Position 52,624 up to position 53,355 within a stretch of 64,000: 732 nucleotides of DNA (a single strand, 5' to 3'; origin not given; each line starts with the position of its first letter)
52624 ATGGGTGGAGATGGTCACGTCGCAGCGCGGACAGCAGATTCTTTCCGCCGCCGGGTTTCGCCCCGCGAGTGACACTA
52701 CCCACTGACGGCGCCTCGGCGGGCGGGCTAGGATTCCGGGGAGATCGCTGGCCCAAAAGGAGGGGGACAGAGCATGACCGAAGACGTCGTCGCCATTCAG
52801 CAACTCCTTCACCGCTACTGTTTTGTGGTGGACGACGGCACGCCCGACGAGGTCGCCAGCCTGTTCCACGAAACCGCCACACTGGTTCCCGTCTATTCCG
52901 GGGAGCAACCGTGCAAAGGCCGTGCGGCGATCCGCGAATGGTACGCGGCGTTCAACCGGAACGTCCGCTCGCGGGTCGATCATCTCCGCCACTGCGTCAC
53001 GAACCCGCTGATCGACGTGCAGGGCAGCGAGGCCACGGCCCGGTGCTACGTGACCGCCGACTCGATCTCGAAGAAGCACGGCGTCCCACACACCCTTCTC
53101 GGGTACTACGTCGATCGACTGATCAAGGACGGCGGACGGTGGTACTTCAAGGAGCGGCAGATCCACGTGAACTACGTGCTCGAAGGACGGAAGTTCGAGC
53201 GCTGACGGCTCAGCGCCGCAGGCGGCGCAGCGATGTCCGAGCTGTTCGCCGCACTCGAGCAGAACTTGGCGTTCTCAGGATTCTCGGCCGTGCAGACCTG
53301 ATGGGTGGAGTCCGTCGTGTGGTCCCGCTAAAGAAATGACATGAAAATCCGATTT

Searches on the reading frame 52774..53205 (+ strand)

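Call 81: search_protein_families(library=ncbifam, proteins=[P0308, P0263, P0293, P0278, P0309], max_evalue=0.00001)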
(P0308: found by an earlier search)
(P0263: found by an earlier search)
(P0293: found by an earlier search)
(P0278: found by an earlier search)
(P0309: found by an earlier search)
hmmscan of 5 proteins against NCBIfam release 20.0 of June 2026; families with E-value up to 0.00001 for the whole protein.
P0308 (264 aa): 68 families (the best 25 are shown)
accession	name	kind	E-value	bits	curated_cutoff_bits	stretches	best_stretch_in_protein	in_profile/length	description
NF005637.0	PRK07396.1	equivalog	1e-101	339.9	380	1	3-263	9-269/273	1,4-dihydroxy-2-naphthoyl-CoA synthase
TIGR03210.1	badI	equivalog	1.5e-98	329.2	467.6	1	7-263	2-256/256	2-ketocyclohexanecarboxyl-CoA hydrolase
TIGR01929.1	menB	equivalog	4.3e-94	314.9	342.7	1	7-261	2-257/259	1,4-dihydroxy-2-naphthoyl-CoA synthase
NF006186.0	PRK08321.1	equivalog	3e-73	247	378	1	4-263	20-298/302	1,4-dihydroxy-2-naphthoyl-CoA synthase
NF004475.0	PRK05809.1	subfamily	8.3e-45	153.3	394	1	5-260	2-257/260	short-chain-enoyl-CoA hydratase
NF006008.0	PRK08139.1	equivalog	5.1e-44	150.8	313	1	9-261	13-264/266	enoyl-CoA hydratase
NF006109.0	PRK08260.1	subfamily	4e-43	147.7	320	1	6-261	3-276/296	enoyl-CoA hydratase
NF005802.0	PRK07657.1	equivalog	4.8e-43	147.6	363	1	13-260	10-257/260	enoyl-CoA hydratase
NF042430.2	EnCoAhydt_DpgD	equivalog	1.3e-42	146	400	1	12-261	2-256/258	enoyl-CoA-hydratase DpgD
NF004840.0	PRK06190.1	equivalog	1.8e-42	145.8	253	1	11-224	8-219/260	enoyl-CoA hydratase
TIGR02280.1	PaaB1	equivalog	1e-41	143.1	345.15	1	9-261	1-254/256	2-(1,2-epoxy-1,2-dihydrophenyl)acetyl-CoA isomerase PaaG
NF051848.1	EnCoAHydtEchA19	equivalog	2.5e-41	141.9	400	1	18-261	11-256/258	enoyl-CoA hydratase EchA19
NF004857.0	PRK06210.1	equivalog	5.3e-41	140.8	341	1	5-262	6-274/275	enoyl-CoA hydratase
NF004517.0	PRK05862.1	equivalog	1.6e-40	139.2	396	1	9-261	6-255/257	enoyl-CoA hydratase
NF005675.0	PRK07468.1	equivalog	6.7e-40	137.5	350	1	13-260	11-259/262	crotonase/enoyl-CoA hydratase family protein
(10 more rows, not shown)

P0263 (144 aa): 2 families
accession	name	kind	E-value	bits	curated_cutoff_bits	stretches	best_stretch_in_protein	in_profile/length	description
NF002959.0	PRK03624.1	equivalog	4.8e-07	29.6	124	1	2-118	7-112/147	GNAT family acetyltransferase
NF007530.0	PRK10146.1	equivalog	1.5e-06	28.6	142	1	55-135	53-135/144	aminoalkylphosphonate N-acetyltransferase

P0293 (316 aa): 16 families
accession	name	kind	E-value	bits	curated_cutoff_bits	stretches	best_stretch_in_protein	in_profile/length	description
TIGR02427.1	protocat_pcaD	equivalog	1e-17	64.4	255.85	1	34-285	12-251/251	3-oxoadipate enol-lactonase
TIGR03056.1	bchO_mg_che_rel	equivalog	2.2e-17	63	172.55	1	20-134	13-126/278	alpha/beta fold hydrolase BchO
NF051488.1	bifunc_PcaDC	exception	1.1e-14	54.4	390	1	31-140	8-115/375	bifunctional 3-oxoadipate enol-lactonase/4-carboxymuconolactone decarboxylase PcaDC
NF007954.0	PRK10673.1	equivalog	1.8e-13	50.3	399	1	63-138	43-116/255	esterase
NF051487.1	bifunc_PcaCD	exception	1.9e-13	50.3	430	1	36-115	173-250/413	bifunctional 4-carboxymuconolactone decarboxylase/3-oxoadipate enol-lactonase PcaCD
TIGR03695.1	menH_SHCHC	equivalog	1.8e-11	44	208.55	1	36-137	3-105/252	2-succinyl-6-hydroxy-2,4-cyclohexadiene-1-carboxylate synthase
NF004514.1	PRK05855.1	equivalog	3.6e-11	42.3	455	1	20-109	7-97/578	SDR family oxidoreductase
NF045632.1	hydroxlase_HsaD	equivalog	5.2e-11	42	400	1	30-285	29-289/290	4,5:9,10-diseco-3-hydroxy-5,9,17-trioxoandrosta-1(10),2-diene-4-oate hydrolase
NF011457.0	PRK14875.1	equivalog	2.2e-09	36.8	307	1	31-134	128-229/372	acetoin dehydrogenase dihydrolipoyllysine-residue acetyltransferase subunit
TIGR01250.1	pro_imino_pep_2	subfamily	5.3e-09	36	167.65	0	36-115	26-108/288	proline iminopeptidase-family hydrolase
NF050089.1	i_nPHAscl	equivalog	2.6e-08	33.3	300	0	36-135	19-116/288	intracellular short-chain-length polyhydroxyalkanoate depolymerase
NF052610.1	macro_16_ester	equivalog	2.7e-08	33.5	420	0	21-135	9-128/281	alpha/beta fold macrolide esterase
NF041759.1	mac_hydro_EstT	equivalog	3.4e-07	29.7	450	0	22-132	9-122/278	macrolide hydrolase EstT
NF002043.0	PRK00870.1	subfamily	3.8e-07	29.8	265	0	31-128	42-142/302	haloalkane dehalogenase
NF053684.1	esterase_mleBCA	exception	6.5e-06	25.5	570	0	20-123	8-114/281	BCA family alpha/beta fold macrolide esterase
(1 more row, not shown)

P0278 (292 aa): 32 families (the best 25 are shown)
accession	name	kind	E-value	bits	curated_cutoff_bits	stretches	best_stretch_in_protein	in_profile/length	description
TIGR03619.1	F420_Rv2161c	subfamily_domain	1.4e-71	241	166.9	1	19-264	3-246/247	TIGR03619 family F420-dependent LLM class oxidoreductase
TIGR03560.1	F420_Rv1855c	subfamily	4.7e-40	137.8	231.4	1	13-236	12-225/227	TIGR03560 family F420-dependent LLM class oxidoreductase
TIGR03571.1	lucif_BA3436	subfamily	1.2e-26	93.7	303.9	1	19-275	36-277/304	TIGR03571 family LLM class oxidoreductase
TIGR03621.1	F420_MSMEG_2516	subfamily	1.7e-24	86.5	213.15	1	57-185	34-157/295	TIGR03621 family F420-dependent LLM class oxidoreductase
TIGR03854.1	F420_MSMEG_3544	hypoth_equivalog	2.6e-22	79.5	295.6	1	65-229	42-204/290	TIGR03854 family LLM class F420-dependent oxidoreductase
TIGR03555.1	F420_mer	equivalog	8.1e-22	78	348.7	1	69-238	43-209/325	5,10-methylenetetrahydromethanopterin reductase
NF002619.0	PRK02271.1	equivalog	1.9e-21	76.7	276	1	65-238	41-210/329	5,10-methylenetetrahydromethanopterin reductase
TIGR04021.1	LLM_DMSO2_sfnG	equivalog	1.9e-20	73.5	382.95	1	75-238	72-235/350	dimethylsulfone monooxygenase SfnG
TIGR03857.1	F420_MSMEG_2249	hypoth_equivalog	5.1e-20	71.9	218.4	1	72-234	48-207/329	TIGR03857 family LLM class F420-dependent oxidoreductase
TIGR03856.1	F420_MSMEG_2906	subfamily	1.2e-19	70.9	243.7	1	21-265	23-231/249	LLM class F420-dependent oxidoreductase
TIGR04465.1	ArgArg_F420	equivalog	9.5e-19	67.7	470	1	66-234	96-263/364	F420-dependent hydroxymycolic acid dehydrogenase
TIGR03564.1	F420_MSMEG_4879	subfamily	2.1e-18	66.9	234.25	1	65-228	25-187/265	TIGR03564 family F420-dependent LLM class oxidoreductase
TIGR04020.1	seco_metab_LLM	subfamily_domain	1.6e-17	63.7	244.45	1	64-234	51-222/341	MupA/Atu3671 family FMN-dependent luciferase-like monooxygenase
TIGR03617.1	F420_MSMEG_2256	subfamily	5.1e-16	58.5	278.15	1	65-237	20-199/318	TIGR03617 family F420-dependent LLM class oxidoreductase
TIGR03557.1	F420_G6P_family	subfamily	9.7e-16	57.8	210.4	1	19-208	18-191/316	TIGR03557 family F420-dependent LLM class oxidoreductase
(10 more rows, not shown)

P0309 (143 aa): 0 families
